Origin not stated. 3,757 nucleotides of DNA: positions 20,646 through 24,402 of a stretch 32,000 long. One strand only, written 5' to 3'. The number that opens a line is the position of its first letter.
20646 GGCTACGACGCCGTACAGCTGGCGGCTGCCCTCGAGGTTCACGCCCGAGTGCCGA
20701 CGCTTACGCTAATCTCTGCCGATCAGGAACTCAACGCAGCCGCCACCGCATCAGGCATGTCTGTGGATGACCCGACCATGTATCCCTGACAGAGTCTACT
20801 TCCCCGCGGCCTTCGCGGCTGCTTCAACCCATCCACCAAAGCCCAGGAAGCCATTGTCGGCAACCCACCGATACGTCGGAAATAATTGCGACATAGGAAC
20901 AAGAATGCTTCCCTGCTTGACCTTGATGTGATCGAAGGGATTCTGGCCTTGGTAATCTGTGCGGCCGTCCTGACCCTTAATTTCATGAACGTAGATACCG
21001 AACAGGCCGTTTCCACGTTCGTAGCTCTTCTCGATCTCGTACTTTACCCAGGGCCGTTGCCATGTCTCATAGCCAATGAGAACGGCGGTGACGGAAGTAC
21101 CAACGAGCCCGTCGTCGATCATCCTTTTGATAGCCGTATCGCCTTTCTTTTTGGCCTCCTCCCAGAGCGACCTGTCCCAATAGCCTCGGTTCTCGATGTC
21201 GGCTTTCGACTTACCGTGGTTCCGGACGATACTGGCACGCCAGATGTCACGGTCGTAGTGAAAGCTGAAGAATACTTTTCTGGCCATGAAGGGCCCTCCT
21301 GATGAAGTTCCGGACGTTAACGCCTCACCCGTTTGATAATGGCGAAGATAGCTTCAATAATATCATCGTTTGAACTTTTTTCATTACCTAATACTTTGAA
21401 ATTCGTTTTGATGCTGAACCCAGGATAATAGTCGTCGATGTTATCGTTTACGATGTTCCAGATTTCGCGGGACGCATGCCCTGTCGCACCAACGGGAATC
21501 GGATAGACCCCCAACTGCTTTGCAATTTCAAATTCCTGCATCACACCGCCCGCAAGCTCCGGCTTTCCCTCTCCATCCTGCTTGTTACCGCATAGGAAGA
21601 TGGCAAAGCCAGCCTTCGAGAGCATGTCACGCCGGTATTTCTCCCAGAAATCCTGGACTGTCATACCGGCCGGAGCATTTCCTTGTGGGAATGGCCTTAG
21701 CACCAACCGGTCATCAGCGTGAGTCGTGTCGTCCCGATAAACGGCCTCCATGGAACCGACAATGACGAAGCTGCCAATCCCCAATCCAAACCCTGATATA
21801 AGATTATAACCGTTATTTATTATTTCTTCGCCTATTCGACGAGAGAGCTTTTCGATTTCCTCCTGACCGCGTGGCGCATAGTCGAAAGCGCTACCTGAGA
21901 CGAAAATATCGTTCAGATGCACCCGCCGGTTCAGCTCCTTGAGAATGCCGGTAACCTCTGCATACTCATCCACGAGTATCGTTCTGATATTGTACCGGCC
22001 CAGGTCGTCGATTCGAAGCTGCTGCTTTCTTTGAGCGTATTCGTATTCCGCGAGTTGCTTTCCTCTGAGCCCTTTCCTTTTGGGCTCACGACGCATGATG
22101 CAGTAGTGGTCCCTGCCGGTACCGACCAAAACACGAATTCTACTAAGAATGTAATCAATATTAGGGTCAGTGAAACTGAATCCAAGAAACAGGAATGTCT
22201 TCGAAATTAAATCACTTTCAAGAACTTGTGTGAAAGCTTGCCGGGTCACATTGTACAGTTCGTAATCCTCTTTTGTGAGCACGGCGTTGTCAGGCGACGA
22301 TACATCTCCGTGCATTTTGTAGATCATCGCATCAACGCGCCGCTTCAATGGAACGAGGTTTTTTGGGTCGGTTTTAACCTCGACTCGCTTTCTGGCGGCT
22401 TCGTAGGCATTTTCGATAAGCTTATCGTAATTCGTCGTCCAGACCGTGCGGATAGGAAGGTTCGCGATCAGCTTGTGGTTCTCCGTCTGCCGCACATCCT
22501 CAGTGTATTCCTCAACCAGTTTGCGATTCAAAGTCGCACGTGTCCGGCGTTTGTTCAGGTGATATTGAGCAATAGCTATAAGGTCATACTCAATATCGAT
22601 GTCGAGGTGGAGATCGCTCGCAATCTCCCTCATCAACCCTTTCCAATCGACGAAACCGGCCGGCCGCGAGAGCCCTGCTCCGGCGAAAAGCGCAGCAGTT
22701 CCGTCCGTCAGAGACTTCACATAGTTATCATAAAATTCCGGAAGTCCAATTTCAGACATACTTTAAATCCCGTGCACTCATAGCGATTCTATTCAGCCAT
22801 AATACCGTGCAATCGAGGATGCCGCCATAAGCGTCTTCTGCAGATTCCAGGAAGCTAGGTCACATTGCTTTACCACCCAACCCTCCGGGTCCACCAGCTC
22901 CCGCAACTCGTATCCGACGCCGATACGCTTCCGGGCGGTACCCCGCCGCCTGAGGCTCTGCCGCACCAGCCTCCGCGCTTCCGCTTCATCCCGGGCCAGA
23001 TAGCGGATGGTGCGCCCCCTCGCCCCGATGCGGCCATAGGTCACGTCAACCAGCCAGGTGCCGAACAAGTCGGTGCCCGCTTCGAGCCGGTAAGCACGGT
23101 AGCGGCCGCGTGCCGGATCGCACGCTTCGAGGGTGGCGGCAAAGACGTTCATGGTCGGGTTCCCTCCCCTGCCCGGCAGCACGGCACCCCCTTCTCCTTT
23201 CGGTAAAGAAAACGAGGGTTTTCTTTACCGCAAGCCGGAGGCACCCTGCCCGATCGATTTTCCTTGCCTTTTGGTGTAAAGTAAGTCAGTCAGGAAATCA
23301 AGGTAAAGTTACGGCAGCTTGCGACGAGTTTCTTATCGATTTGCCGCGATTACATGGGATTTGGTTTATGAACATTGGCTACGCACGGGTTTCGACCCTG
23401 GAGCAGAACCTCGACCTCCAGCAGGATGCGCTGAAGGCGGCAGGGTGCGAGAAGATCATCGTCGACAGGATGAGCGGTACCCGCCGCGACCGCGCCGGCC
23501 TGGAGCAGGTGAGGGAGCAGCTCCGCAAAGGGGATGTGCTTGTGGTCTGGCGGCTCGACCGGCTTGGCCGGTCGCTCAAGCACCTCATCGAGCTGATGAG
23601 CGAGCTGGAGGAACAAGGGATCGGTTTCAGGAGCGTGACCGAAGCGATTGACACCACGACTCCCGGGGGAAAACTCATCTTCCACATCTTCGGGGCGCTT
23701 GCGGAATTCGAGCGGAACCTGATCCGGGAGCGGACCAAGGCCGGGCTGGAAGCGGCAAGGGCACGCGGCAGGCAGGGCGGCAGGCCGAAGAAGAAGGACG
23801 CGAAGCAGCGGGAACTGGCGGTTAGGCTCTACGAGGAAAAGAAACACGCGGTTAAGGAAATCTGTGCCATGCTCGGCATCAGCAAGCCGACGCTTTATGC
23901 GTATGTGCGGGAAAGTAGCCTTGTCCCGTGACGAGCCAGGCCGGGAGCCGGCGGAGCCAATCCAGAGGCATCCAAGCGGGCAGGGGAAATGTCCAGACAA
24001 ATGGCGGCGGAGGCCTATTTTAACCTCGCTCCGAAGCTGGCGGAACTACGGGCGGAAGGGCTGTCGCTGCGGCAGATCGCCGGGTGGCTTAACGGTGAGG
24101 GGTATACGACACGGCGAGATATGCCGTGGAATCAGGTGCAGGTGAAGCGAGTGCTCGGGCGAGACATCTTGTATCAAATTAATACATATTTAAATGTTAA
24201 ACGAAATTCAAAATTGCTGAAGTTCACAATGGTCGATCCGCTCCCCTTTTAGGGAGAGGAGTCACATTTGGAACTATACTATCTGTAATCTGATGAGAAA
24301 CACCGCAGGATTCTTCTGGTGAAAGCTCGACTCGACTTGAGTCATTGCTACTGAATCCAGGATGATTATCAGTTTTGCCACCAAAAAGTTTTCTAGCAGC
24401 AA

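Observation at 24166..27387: Very AT-rich three-gene envelope module of unknown family (mini-lipoprotein, 853-aa glycine-zipper/TPR-like/PDZ-like protein, glycine-zipper membrane protein)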

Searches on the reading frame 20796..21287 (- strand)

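Call 5: search_protein_families(library=padloc, proteins=[window:20796-21287:-], max_evalue=0.01)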
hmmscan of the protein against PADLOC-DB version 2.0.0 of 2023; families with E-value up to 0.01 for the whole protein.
window:20796-21287:- (163 aa): 5 families
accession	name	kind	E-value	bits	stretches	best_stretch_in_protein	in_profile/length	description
PDLC00431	ThsB1|ThsB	-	5.2e-62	207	1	1-163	1-162/162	TIR-like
PDLC04688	PDC-M50B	-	1.2e-59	199.1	1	1-160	1-158/162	-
PDLC00433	ThsB1|ThsB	-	2.1e-44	149.5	1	1-136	1-132/164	TIR-like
PDLC00418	ThsB1|ThsB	-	2.5e-06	25.4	1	3-104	5-104/155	TIR-like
PDLC00428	ThsB1|ThsB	-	0.0079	14.5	0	1-88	1-100/219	TIR-like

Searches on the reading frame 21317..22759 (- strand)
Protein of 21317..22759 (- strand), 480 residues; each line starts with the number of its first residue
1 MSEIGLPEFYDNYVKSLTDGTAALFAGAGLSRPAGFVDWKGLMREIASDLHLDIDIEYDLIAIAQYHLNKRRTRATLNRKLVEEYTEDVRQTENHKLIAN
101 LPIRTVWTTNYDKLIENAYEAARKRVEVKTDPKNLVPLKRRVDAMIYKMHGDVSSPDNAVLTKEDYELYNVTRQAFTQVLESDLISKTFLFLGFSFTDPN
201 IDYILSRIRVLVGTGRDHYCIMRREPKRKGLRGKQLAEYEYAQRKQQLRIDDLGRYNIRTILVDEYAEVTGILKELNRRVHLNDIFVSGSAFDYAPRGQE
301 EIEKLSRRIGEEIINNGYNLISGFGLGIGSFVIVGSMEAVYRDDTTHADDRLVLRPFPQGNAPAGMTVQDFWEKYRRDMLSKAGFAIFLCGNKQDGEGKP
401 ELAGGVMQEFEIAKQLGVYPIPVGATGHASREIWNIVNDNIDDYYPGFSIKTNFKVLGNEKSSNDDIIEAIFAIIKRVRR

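Call 4: search_protein_families(library=pfam, proteins=[window:21317-22759:-], max_evalue=0.1)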
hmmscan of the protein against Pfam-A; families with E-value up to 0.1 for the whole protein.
window:21317-22759:- (480 aa): 2 families
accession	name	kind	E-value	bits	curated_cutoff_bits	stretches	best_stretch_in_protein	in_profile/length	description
PF18185.7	STALD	-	2.2e-65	220.5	24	1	268-477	1-210/211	Sir2- and TIR-associating SLOG family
PF13289.12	SIR2_2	-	1.7e-30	106.4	24.5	1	105-238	2-135/141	SIR2-like domain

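Call 5: search_protein_families(library=padloc, proteins=[window:21317-22759:-], max_evalue=0.01)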
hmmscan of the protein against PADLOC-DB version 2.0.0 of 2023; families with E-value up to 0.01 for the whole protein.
window:21317-22759:- (480 aa): 19 families
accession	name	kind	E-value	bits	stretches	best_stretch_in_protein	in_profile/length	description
PDLC00407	ThsA1|ThsA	-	5.2e-182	603.7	1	8-479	8-476/478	STALD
PDLC00412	ThsA1|ThsA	-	1e-99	331.6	1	167-478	1-311/314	STALD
PDLC00409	ThsA1|ThsA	-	4.7e-92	305.7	1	8-258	9-241/242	STALD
PDLC00416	ThsA1|ThsA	-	2.3e-57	192.2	1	250-478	2-225/226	STALD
PDLC04968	PDC-S25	-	3.1e-21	74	1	87-284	123-311/517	-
PDLC03856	LmuA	-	6.9e-19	66.3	1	24-227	19-234/433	-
PDLC04967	PDC-S25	-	1.2e-14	52.3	1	104-206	147-249/528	-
PDLC02184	Dsr2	-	2.7e-13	46.9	1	15-201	18-214/1222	-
PDLC04166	Dsr1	-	3.4e-08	29.7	1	6-220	9-233/1227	-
PDLC02183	Dsr1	-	6.1e-08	28.9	1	7-205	8-227/1275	-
PDLC02384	pAgo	-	6.4e-08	29.3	1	57-227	92-258/1030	-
PDLC04167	Dsr1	-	1e-06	24.8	1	14-209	15-225/1248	-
PDLC02419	Aga_SIR2-PNTD1-PNTD2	-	2.1e-06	24.8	1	57-201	76-218/558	Class I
PDLC02420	Aga_SIR2-PNTD1-PNTD2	-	2.7e-06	23.9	1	96-201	125-228/1010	Class I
PDLC05061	PDC-S65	-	5.5e-06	23.9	1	92-154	124-192/592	-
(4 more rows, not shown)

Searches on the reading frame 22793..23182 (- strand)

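Call 4: search_protein_families(library=pfam, proteins=[window:22793-23182:-], max_evalue=0.1)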
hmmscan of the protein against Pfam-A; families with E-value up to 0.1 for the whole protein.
window:22793-23182:- (129 aa): 1 family
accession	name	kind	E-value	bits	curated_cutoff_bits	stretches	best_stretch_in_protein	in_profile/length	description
PF05406.20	WGR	-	1.2e-05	25.7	22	1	16-77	3-64/79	WGR domain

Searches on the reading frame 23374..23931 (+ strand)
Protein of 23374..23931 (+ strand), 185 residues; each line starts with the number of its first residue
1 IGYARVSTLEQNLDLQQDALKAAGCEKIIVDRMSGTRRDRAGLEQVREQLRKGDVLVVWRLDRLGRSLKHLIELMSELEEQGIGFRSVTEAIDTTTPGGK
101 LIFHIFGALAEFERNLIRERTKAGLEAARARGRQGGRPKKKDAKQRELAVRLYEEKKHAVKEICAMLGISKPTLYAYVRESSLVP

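Call 4: search_protein_families(library=pfam, proteins=[window:23374-23931:+], max_evalue=0.1)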
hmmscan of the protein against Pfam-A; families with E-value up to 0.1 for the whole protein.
window:23374-23931:+ (185 aa): 18 families
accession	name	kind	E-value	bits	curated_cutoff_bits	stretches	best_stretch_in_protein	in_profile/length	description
PF00239.26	Resolvase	-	4.7e-49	166.7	23.3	1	1-133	2-144/145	Resolvase, N terminal domain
PF02796.21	HTH_7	-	7.8e-08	32.8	23.8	1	136-179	1-43/45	Helix-turn-helix domain of resolvase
PF13384.12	HTH_23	-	2.9e-06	27.4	24.6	1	143-179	4-39/50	Homeodomain-like domain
PF13309.12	HTH_22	-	1.1e-05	25.8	29.6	1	157-179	41-63/63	HTH domain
PF12728.13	HTH_17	-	5.8e-05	23.7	27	1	160-181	4-25/51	Helix-turn-helix domain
PF01527.26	HTH_Tnp_1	-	0.00016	22.3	24.1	1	142-180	8-46/75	Transposase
PF13565.12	HTH_32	-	0.00075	20.4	33.7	1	119-177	7-72/73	Homeodomain-like domain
PF13518.12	HTH_28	-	0.00081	19.9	25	1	145-179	1-34/52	Helix-turn-helix domain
PF13551.12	HTH_29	-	0.00089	19.7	28.1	1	149-179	4-34/64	Winged helix-turn helix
PF06056.18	Terminase_5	-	0.0058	17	20.3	1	146-179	3-35/58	Putative ATPase subunit of terminase (gpP-like)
PF13412.12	HTH_24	-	0.01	15.9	21.9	0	160-180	20-40/48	Winged helix-turn-helix DNA-binding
PF00376.29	MerR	-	0.011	16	28.2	1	161-184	3-25/38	MerR family regulatory protein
PF01022.26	HTH_5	-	0.012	15.9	22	1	154-175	12-33/47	Bacterial regulatory protein, arsR family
PF18010.7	HTH_49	-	0.039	14.5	27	1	156-174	7-25/29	Cry35Ab1 HTH C-terminal domain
PF06794.17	UPF0270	-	0.072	13.7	25.6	0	43-60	39-56/69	Uncharacterised protein family (UPF0270)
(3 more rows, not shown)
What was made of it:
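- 23374..23931 (+): Intact small serine resolvase (Resolvase + HTH_7). It is backbone context, not part of the module. call 4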

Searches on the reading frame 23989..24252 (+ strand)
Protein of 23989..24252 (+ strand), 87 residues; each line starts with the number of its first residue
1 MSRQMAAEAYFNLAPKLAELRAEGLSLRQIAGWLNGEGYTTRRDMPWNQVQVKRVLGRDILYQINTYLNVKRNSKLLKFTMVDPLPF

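Call 4: search_protein_families(library=pfam, proteins=[window:23989-24252:+], max_evalue=0.1)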
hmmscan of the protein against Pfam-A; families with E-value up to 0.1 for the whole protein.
window:23989-24252:+ (87 aa): 3 families
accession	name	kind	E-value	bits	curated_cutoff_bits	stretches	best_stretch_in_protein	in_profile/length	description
PF07508.19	Recombinase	-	2.1e-07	31.6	21.1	1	17-61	10-54/102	Recombinase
PF13936.12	HTH_38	-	0.011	15.9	27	1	17-35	13-31/44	Helix-turn-helix domain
PF10911.13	T7-like_Y65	-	0.073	13.2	25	0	9-42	33-66/77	Bacteriophage T7-like gene 6.5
